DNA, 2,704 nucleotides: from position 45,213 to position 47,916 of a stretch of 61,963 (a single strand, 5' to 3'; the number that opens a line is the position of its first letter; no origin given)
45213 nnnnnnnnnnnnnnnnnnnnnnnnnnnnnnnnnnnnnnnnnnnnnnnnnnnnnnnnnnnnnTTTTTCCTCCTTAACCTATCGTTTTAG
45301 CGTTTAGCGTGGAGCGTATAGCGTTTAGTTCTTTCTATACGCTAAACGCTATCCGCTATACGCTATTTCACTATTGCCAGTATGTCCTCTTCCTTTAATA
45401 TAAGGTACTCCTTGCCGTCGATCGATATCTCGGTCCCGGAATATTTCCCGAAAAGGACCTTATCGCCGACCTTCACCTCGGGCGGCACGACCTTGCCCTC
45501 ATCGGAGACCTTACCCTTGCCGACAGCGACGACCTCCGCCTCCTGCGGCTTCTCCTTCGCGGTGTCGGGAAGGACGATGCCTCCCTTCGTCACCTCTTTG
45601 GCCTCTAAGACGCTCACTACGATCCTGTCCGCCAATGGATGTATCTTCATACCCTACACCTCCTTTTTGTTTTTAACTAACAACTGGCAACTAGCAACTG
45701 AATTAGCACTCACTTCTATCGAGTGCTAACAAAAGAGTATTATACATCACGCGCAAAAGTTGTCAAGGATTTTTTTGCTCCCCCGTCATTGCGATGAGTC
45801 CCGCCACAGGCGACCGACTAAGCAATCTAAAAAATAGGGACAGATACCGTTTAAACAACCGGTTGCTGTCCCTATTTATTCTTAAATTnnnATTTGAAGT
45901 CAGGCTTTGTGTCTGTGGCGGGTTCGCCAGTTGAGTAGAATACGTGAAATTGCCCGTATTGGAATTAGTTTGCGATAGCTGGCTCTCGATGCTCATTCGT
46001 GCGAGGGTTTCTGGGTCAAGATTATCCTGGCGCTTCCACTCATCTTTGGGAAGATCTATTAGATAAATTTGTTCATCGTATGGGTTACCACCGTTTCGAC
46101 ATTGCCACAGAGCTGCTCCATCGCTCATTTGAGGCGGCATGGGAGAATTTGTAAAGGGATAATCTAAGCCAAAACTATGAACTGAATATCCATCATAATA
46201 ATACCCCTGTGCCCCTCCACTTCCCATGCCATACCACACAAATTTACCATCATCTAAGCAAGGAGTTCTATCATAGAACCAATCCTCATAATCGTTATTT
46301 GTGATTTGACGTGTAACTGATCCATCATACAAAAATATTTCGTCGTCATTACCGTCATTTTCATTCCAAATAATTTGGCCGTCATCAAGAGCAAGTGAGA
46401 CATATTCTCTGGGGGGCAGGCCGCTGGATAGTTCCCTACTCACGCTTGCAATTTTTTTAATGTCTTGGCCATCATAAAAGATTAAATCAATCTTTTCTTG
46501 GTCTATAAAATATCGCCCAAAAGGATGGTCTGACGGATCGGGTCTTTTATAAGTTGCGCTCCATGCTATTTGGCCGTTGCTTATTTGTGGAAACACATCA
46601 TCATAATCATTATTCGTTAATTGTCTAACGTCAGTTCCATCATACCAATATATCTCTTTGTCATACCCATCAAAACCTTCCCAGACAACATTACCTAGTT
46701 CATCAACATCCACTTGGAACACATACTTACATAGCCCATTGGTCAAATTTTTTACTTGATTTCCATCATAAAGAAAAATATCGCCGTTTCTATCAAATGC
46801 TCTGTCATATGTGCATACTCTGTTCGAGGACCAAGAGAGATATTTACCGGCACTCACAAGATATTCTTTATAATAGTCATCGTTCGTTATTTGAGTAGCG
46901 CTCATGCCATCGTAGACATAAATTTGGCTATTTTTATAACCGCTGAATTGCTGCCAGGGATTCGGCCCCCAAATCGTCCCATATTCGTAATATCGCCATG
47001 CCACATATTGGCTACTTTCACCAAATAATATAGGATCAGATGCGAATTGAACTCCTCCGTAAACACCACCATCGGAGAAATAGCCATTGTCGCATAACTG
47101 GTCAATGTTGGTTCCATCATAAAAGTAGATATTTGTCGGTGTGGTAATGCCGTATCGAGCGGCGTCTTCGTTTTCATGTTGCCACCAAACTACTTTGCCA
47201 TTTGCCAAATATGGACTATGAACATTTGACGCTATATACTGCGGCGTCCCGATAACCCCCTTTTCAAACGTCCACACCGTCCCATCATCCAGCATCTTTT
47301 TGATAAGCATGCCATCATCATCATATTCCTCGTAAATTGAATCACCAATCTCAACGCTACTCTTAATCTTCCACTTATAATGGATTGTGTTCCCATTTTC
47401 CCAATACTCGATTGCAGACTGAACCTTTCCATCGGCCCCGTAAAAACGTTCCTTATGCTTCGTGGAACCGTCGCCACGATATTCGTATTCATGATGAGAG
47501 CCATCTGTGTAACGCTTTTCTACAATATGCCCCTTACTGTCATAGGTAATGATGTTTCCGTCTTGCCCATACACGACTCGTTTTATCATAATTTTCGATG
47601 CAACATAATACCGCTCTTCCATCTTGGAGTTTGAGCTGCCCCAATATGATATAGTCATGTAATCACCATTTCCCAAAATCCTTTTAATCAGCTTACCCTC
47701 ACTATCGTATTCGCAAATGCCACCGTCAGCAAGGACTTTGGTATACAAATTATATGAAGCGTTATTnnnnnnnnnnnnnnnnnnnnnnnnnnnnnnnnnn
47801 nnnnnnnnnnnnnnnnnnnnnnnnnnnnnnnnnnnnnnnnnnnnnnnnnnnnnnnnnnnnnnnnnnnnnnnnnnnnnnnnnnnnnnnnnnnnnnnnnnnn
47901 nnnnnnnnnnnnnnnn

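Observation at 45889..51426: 1,845-aa secreted mosaic protein combining several distinct repeat architectures, with no recognisable anchor or catalytic domain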

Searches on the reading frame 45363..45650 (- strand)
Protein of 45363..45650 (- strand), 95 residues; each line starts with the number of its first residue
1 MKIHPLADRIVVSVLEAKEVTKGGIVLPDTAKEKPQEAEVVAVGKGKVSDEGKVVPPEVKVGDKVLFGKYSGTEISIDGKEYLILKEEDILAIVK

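Call 64: search_protein_families(library=ncbifam, proteins=[window:45363-45650:-], max_evalue=1e-10)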
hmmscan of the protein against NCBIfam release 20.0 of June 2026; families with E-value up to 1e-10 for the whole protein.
window:45363-45650:- (95 aa): 15 families
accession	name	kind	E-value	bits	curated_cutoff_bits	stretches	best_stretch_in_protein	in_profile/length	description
NF001531.0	PRK00364.2-2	subfamily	4.2e-42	142.1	96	1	1-95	1-94/94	co-chaperone GroES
NF001534.0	PRK00364.2-5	equivalog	5.2e-40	135.4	120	1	3-95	2-94/94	co-chaperone GroES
NF001530.0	PRK00364.1-6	equivalog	1e-39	134.6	136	1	2-95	10-103/104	co-chaperone GroES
NF001529.0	PRK00364.1-5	subfamily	2.6e-38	130.1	133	1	1-94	1-94/95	co-chaperone GroES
NF001527.0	PRK00364.1-2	subfamily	2.1e-37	127.2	120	1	1-95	1-95/96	co-chaperone GroES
NF001533.0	PRK00364.2-4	subfamily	4.2e-37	126.1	99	1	1-94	4-97/98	co-chaperone GroES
NF001532.0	PRK00364.2-3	equivalog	2.1e-29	101.4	130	1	3-94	2-93/94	co-chaperone GroES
NF011106.0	PRK14533.1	equivalog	2.8e-28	97.6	128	1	1-94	1-89/91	co-chaperonin GroES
NF001537.0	PRK00364.3-3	equivalog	2.5e-26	91.7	109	1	1-95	1-86/86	co-chaperone GroES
NF001526.0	PRK00364.1-1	subfamily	2.8e-25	88.3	130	1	1-94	1-95/96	co-chaperone GroES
NF001528.0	PRK00364.1-4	equivalog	6.6e-23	80.7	119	1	3-95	2-94/95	co-chaperone GroES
NF001535.0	PRK00364.3-1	equivalog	3e-21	75.7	215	1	1-94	1-89/118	co-chaperone GroES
NF001539.0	PRK00364.3-5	equivalog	4e-20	71.8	122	1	1-94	1-89/91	co-chaperone GroES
NF001538.0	PRK00364.3-4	equivalog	3.5e-19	68.7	142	1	2-94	5-90/92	co-chaperone GroES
NF001536.0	PRK00364.3-2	equivalog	2.7e-16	59.5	147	1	1-95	1-100/109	co-chaperone GroES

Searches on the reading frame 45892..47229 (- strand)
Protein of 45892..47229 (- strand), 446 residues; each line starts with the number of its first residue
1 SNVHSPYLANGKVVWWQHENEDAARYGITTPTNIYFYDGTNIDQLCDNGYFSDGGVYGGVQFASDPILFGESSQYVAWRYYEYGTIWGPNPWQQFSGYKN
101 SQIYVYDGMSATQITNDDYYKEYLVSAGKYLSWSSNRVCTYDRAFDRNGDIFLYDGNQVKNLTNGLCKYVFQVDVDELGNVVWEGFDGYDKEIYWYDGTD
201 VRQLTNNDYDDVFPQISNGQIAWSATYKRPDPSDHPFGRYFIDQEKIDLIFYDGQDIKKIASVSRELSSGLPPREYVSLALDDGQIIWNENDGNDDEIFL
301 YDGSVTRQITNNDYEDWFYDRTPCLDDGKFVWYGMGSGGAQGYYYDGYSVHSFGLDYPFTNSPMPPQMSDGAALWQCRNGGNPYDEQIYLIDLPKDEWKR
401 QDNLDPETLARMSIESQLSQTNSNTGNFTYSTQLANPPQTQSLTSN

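Call 18: search_protein_families(library=pfam, proteins=[window:45892-47229:-], max_evalue=10)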
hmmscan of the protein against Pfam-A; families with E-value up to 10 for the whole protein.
window:45892-47229:- (446 aa): 0 families

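Call 36: search_protein_families(library=ncbifam, proteins=[window:45892-47229:-], max_evalue=0.1)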
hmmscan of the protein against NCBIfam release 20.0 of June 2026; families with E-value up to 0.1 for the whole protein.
window:45892-47229:- (446 aa): 0 families

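Call 76: search_solved_structures(query=A4, max_evalue=1)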
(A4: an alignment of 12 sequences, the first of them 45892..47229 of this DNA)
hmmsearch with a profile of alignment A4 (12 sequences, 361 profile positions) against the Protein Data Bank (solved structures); distinct sequences matched with E-value up to 1: 18.
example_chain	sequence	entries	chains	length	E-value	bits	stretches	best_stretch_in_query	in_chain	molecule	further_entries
6i37_A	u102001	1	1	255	1.3e-05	27.3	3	207-310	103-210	nv1Pizza6-AYW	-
6i38_A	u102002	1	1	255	1.3e-05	27.3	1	208-310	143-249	nv2Pizza6-AYW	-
6i39_A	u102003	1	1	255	3.1e-05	26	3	208-310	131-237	v31Pizza6-AYW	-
6i3b_A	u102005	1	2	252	7.6e-05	24.7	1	207-310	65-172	cPizza6-AYW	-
6f0q_A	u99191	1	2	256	8.5e-05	24.6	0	208-298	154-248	Pizza6-AYW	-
6i3a_A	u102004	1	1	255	0.00012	24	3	207-310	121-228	v22Pizza6-AYW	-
4hxg_A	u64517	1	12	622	0.00092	21.2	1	176-274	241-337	Putative uncharacterized protein PH0594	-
4hxe_B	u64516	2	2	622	0.00092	21.2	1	176-274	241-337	Putative uncharacterized protein PH0594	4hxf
2w1n_A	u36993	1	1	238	0.13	14.1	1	238-329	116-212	O-GLCNACASE NAGJ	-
5ex7_A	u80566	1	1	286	0.28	13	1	164-264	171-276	Brain tumor protein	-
4zlr_A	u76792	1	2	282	0.29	13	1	164-264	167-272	Brain tumor protein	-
1q7f_A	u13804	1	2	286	0.29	12.9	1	164-264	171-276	brain tumor CG10719-PA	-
4fmf_A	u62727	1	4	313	0.6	11.9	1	240-347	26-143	Poliovirus receptor-related protein 1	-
3u82_B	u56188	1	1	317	0.6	11.9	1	240-347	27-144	Poliovirus receptor-related protein 1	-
3alp_A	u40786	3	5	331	0.61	11.9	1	239-347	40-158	Poliovirus receptor-related protein 1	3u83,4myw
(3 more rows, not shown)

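Call 77: search_protein_families(library=pfam, alignment_id=A4, max_evalue=0.01)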
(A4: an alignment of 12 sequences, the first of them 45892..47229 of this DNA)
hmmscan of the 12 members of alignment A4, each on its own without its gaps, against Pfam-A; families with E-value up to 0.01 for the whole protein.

A. member 1, window:45892-47229:- (446 aa): 0 families

B. families by the number of members that match (of 12 scanned): 9 families
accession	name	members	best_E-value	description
PF21565.2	Tsi1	2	4e-05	Immune protein Tsi1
PF07589.16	PEP-CTERM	2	5.6e-05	PEP-CTERM motif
PF16539.10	FlgT_M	1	9.5e-07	Flagellar assembly protein T, middle domain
PF22801.2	KH_GLD-3_1st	1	6.9e-05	GLD-3 1st KH domain (aka KH2)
PF18762.7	Kinase-PolyVal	1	0.00011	Serine/Threonine/Tyrosine Kinase found in polyvalent proteins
PF24251.1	DUF7453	1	0.00014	Family of unknown function (DUF7453)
PF11385.13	DUF3189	1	0.00079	Protein of unknown function (DUF3189)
PF12707.14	DUF3804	1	0.0026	Protein of unknown function (DUF3804)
PF10342.15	Kre9_KNH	1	0.0051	Kre9/KNH-like N-terminal Ig-like domain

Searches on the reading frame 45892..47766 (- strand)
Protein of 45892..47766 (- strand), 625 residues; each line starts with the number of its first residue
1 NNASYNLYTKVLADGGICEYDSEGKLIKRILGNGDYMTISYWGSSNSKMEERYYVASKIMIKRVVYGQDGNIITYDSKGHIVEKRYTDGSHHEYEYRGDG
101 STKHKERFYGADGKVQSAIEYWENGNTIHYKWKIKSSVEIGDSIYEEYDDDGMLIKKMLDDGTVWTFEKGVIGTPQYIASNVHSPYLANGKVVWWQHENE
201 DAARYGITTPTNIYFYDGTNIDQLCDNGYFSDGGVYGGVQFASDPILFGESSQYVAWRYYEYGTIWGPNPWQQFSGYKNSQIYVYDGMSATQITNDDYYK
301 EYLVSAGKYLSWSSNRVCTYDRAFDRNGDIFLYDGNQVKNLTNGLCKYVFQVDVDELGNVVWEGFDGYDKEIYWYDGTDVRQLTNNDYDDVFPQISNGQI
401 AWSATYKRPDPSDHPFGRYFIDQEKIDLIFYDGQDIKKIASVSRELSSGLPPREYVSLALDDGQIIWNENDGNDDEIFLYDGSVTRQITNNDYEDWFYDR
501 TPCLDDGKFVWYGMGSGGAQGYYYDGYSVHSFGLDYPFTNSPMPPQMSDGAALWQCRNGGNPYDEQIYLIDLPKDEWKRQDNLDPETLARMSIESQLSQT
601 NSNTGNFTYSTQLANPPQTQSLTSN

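Call 33: search_protein_representatives(protein=window:45892-47766:-)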
Query: 625 residues. Proteins with E-value up to 0.001 (for the whole library): 1864; up to 1e-10: 1003; up to 1e-30: 135. The best 150 are listed.
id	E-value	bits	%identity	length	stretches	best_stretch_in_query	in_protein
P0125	3.2e-82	293.4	40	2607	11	281-403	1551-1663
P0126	1.5e-75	271.4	32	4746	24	71-165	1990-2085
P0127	4.7e-70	253.2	44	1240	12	359-405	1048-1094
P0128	5.5e-67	243.1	35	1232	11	326-404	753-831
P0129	9.3e-64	232.4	37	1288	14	329-513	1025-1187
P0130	1.9e-62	228.1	41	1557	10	282-406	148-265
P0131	2.0e-61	224.7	43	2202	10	279-404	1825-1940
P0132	5.1e-54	200.2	52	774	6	360-404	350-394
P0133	3.4e-52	194.2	48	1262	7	328-402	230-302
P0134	5.6e-51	190.2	44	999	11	358-403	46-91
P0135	7.0e-51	189.9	55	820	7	358-403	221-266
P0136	8.2e-50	186.3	53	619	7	326-403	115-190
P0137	9.1e-50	186.2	55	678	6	325-402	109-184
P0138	5.6e-47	177.0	44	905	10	350-402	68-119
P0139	1.0e-45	172.8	51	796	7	324-403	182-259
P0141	1.9e-45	171.9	47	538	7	329-404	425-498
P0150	2.2e-43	165.1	51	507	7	359-405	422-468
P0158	6.8e-41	156.9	44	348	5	328-403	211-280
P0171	3.6e-39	151.2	47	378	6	328-404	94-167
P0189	2.3e-36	141.9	54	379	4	325-414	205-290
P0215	9.2e-34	133.3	49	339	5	358-405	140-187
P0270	5.4e-30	120.9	48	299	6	360-404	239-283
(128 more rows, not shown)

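Call 34: search_protein_families(library=pfam, proteins=[P0132, P0135, P0136, P0137, P0141, P0150, P0158, P0171, P0189, P0215], max_evalue=0.01)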
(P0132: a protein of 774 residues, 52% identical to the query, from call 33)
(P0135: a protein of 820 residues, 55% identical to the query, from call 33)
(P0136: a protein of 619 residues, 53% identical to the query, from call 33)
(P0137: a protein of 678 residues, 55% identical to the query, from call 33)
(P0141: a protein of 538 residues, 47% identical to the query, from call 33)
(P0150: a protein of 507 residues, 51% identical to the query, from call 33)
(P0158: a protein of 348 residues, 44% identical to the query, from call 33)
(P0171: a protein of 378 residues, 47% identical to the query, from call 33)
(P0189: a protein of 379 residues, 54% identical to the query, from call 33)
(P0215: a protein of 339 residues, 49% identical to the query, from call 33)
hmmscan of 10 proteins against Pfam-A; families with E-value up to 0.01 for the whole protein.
P0132 (774 aa): 2 families
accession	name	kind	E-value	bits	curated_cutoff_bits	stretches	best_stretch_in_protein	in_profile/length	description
PF20148.4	DUF6531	-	7.7e-21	74.7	24.1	1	432-505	2-74/74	Domain of unknown function (DUF6531)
PF05593.20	RHS_repeat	-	6.1e-16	58.8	22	2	587-623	2-38/38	RHS Repeat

P0135 (820 aa): 1 family
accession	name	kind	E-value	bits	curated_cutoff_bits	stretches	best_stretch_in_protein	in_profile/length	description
PF01522.26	Polysacc_deac_1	-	4.1e-12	46.6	23.1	1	361-511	6-123/124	Polysaccharide deacetylase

P0136 (619 aa): 2 families
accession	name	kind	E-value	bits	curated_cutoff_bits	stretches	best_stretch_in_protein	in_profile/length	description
PF16539.10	FlgT_M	-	8.9e-08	32.9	31.2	0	157-177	124-144/158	Flagellar assembly protein T, middle domain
PF00622.36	SPRY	-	0.00094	19.7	26.3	0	146-211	33-92/121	SPRY domain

P0137 (678 aa): 2 families
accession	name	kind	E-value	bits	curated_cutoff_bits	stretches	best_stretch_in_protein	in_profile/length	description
PF07676.18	PD40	-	7.6e-05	23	20.9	0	287-303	2-18/38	WD40-like Beta Propeller Repeat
PF11385.13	DUF3189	-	0.00018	21.7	23.2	0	287-321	33-67/147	Protein of unknown function (DUF3189)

P0141 (538 aa): 3 families
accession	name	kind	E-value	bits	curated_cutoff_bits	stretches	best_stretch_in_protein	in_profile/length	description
PF16184.11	Cadherin_3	-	2.1e-14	53.8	25.5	1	115-190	1-76/106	Cadherin-like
PF04151.21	PPC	-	4e-06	28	25.9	1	35-98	3-70/70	Bacterial pre-peptidase C-terminal domain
PF17963.7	Big_9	-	0.0057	18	23.6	0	510-536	63-89/89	Bacterial Ig domain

P0150 (507 aa): 2 families
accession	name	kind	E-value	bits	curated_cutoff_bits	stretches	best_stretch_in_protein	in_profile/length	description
PF16184.11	Cadherin_3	-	8.8e-11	42.2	25.5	1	71-139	9-77/106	Cadherin-like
PF08469.15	NPHI_C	-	0.0079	16.6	22.3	0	285-315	107-137/148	Nucleoside triphosphatase I C-terminal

P0158 (348 aa): 0 families

P0171 (378 aa): 0 families

P0189 (379 aa): 2 families
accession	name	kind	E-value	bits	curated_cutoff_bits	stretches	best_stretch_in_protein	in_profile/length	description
PF16539.10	FlgT_M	-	9.5e-07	29.6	31.2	0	142-186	92-144/158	Flagellar assembly protein T, middle domain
PF10342.15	Kre9_KNH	-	0.0051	18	24.6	0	311-345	2-37/94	Kre9/KNH-like N-terminal Ig-like domain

P0215 (339 aa): 2 families
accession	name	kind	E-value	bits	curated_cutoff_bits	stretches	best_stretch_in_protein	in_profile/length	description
PF22801.2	KH_GLD-3_1st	-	6.9e-05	23.1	27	0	73-108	33-68/75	GLD-3 1st KH domain (aka KH2)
PF18762.7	Kinase-PolyVal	-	0.00011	22.7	27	0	108-133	31-56/160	Serine/Threonine/Tyrosine Kinase found in polyvalent proteins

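Call 36: search_protein_families(library=ncbifam, proteins=[P0132, P0135, P0136, P0137, P0141, P0158, P0171, P0215, P0270], max_evalue=0.1)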
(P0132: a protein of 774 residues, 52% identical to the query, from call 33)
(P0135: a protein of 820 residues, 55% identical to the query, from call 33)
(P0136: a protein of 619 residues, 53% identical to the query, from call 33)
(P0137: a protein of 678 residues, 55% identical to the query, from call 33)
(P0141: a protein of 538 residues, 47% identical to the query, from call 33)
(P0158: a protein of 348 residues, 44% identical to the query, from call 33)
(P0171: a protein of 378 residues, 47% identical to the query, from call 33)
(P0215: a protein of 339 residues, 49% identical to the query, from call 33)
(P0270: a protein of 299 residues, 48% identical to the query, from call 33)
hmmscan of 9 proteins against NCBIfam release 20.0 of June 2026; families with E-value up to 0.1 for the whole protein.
P0132 (774 aa): 4 families
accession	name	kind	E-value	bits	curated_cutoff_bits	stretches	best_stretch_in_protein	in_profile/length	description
TIGR04275.1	beta_prop_Msarc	repeat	4.2e-15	55.2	85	4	251-288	2-39/40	beta-propeller repeat protein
NF041261.1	RHS_core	equivalog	7.4e-11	40.6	2000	1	577-712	424-562/1261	RHS element core protein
TIGR01643.1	YD_repeat_2x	repeat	2e-07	31.2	15.8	2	587-626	2-41/42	YD repeat-containing protein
NF004579.0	PRK05925.1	equivalog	0.045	12.7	665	0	369-404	134-169/440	aspartate kinase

P0135 (820 aa): 5 families
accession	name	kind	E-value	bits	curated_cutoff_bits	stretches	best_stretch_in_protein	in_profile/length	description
TIGR04275.1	beta_prop_Msarc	repeat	3.3e-26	90.7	85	7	42-77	2-37/40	beta-propeller repeat protein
TIGR02884.1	spore_pdaA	equivalog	9.2e-09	35.3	298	1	426-590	75-221/224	delta-lactam-biosynthetic de-N-acetylase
TIGR02764.1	spore_ybaN_pdaB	equivalog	0.00035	20.4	237.4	0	432-513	51-125/191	polysaccharide deacetylase family sporulation protein PdaB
TIGR04243.1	nodulat_NodB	equivalog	0.0023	17.4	240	0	433-510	48-119/197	chitooligosaccharide deacetylase NodB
NF045820.1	PgAcgDacpgdA_Strep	equivalog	0.0086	14.9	800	0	429-587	309-442/463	peptidoglycan-N-acetylglucosamine deacetylase PgdA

P0136 (619 aa): 4 families
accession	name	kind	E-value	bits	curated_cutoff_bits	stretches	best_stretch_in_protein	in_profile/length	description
TIGR04275.1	beta_prop_Msarc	repeat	1.2e-26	92.1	85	8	167-206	1-40/40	beta-propeller repeat protein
NF009386.0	PRK12745.1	equivalog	3.7e-05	23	250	0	283-310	193-220/259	3-ketoacyl-ACP reductase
NF049901.1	EndglycodaseB1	equivalog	0.046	12.3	900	0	234-293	142-202/559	endo-beta-N-acetylglucosaminidase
NF040862.1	pufB_517_ASD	equivalog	0.05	13.6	61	0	583-612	10-39/42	light-harvesting antenna LH1, beta subunit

P0137 (678 aa): 3 families
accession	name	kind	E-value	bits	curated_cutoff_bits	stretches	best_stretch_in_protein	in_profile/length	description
TIGR04275.1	beta_prop_Msarc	repeat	6.1e-20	70.7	85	6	287-320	2-35/40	beta-propeller repeat protein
TIGR03185.1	DNA_S_dndD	equivalog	0.032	12.7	245.85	0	154-170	150-166/650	DNA sulfur modification protein DndD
NF033742.1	NlpC_p60_RipB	exception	0.097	12.3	335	0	523-569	80-123/206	NlpC/P60 family peptidoglycan endopeptidase RipB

P0141 (538 aa): 5 families
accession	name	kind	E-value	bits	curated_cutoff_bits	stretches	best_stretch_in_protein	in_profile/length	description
TIGR04275.1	beta_prop_Msarc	repeat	3.2e-45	151.6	85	5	314-353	1-40/40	beta-propeller repeat protein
TIGR04183.1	Por_Secre_tail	domain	1.4e-05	25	23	1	51-106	14-68/72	T9SS type A sorting domain-containing protein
NF012211.1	tand_rpt_95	domain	0.026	14.5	90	0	511-537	58-84/98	tandem-95 repeat protein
NF038134.1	choice_anch_M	domain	0.029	14.4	55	0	245-278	69-103/184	choice-of-anchor M domain-containing protein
NF006962.0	PRK09439.1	equivalog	0.056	13.2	212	0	262-287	84-109/169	PTS glucose transporter subunit IIA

P0158 (348 aa): 3 families
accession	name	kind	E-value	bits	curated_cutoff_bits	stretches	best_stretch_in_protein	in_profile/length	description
TIGR04275.1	beta_prop_Msarc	repeat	1.8e-37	126.8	85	7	186-217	2-37/40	beta-propeller repeat protein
NF047714.1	adhesin_SiiEA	exception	0.023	14.3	425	0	140-186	20-64/229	BapA-related adhesin SiiEA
NF038129.1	PEP_NF038129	equivalog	0.064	13.1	65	0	273-344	117-193/194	NF038129 family PEP-CTERM protein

P0171 (378 aa): 1 family
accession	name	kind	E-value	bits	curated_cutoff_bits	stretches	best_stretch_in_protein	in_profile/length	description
TIGR04275.1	beta_prop_Msarc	repeat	1.3e-29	101.7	85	6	29-63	3-37/40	beta-propeller repeat protein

P0215 (339 aa): 4 families
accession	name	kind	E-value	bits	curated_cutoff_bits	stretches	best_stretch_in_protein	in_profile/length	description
TIGR04275.1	beta_prop_Msarc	repeat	8.4e-11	41.5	85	1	123-158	2-37/40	beta-propeller repeat protein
NF004579.0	PRK05925.1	equivalog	5.5e-06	25.6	665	0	203-237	136-170/440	aspartate kinase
NF053514.2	JUQZ_fam_ocin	equivalog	0.0027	17.9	40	0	11-84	5-77/107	BLB8/JUQZ-1 family protein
NF041249.1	T6SS_TssI_Fran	equivalog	0.089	12.8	100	0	66-86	80-100/163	type VI secretion system tip protein TssI/VgrG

P0270 (299 aa): 2 families
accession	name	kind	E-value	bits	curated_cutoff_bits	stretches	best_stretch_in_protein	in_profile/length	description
TIGR04275.1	beta_prop_Msarc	repeat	7.1e-06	25.7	85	1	260-297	2-39/40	beta-propeller repeat protein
NF053835.1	PDIAV_lipo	equivalog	0.006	16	90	0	10-77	341-415/458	PDIAV motif-containing lipoprotein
